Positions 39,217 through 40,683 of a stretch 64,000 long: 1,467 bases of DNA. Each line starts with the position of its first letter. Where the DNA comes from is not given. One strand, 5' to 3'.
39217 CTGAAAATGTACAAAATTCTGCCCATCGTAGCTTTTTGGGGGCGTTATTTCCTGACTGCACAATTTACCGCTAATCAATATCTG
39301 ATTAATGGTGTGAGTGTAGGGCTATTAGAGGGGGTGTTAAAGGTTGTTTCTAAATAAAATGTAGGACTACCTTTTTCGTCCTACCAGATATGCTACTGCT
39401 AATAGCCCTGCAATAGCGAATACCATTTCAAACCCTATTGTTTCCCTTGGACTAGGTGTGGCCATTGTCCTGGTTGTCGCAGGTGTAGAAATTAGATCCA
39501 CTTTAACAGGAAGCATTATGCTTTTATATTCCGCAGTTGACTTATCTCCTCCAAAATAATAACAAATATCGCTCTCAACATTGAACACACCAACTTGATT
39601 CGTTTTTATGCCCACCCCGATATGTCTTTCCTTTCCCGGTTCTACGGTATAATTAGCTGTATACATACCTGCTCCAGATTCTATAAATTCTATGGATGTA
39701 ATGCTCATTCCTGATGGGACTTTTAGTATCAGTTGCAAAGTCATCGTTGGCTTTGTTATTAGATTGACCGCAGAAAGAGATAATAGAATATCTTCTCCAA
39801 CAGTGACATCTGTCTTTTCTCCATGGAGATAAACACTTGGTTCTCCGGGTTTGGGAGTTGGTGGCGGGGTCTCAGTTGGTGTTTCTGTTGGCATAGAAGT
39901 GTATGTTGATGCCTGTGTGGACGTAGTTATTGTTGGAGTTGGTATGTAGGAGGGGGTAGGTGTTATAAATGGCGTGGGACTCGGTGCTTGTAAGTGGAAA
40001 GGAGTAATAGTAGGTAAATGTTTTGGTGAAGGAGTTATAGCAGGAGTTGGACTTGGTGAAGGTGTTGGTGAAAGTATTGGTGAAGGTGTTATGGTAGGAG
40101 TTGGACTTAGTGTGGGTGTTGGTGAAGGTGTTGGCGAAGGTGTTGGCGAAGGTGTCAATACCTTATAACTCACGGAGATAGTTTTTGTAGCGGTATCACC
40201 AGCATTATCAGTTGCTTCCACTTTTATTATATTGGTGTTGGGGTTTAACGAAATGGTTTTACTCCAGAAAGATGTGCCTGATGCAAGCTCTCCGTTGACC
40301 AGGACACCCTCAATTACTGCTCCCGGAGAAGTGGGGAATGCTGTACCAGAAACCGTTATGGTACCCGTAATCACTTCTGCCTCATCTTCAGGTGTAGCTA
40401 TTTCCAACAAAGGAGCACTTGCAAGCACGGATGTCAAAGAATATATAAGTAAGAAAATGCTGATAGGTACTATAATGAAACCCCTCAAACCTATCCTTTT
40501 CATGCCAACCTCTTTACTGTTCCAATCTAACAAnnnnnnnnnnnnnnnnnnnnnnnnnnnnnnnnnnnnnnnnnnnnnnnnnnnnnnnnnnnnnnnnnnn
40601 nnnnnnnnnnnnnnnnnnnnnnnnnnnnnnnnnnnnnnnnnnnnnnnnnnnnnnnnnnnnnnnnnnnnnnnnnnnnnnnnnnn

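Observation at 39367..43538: Cluster of PGF-CTERM surface proteins around a legumain-like C13 peptidase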

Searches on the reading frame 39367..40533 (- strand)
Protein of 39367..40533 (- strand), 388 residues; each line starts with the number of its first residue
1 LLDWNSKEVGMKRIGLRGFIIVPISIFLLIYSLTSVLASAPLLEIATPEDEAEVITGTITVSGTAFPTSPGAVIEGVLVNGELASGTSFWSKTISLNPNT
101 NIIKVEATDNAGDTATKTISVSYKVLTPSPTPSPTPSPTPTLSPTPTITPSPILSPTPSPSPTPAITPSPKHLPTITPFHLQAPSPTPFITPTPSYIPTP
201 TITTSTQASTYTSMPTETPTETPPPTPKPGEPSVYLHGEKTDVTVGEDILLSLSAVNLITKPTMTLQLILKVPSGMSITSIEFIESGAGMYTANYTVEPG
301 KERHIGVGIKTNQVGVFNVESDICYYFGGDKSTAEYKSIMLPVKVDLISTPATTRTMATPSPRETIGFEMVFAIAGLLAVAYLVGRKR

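Call 3: search_protein_families(library=pfam, proteins=[window:39367-40533:-], max_evalue=1)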
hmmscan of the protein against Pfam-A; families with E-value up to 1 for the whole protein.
window:39367-40533:- (388 aa): 2 families
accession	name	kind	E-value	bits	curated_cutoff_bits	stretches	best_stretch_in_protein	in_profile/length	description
PF09136.16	Glucodextran_B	-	1.9e-09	37.7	27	1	41-123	1-81/83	Glucodextranase, domain B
PF18204.6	PGF-CTERM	-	5.3e-07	29.8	18.8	1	367-387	3-23/23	PGF-CTERM motif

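Call 4: search_protein_families(library=ncbifam, proteins=[window:39367-40533:-], max_evalue=1)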
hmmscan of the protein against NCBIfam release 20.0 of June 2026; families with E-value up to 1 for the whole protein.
window:39367-40533:- (388 aa): 2 families
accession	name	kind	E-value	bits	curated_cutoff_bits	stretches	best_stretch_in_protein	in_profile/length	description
TIGR04126.1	PGF_CTERM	domain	0.00091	18.8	24.5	1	367-388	7-28/28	PGF-CTERM sorting domain-containing protein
NF041431.1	S_layer_MEMAR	equivalog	0.0072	14.8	600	1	350-387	781-818/819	MEMAR_RS02690 family S-layer glycoprotein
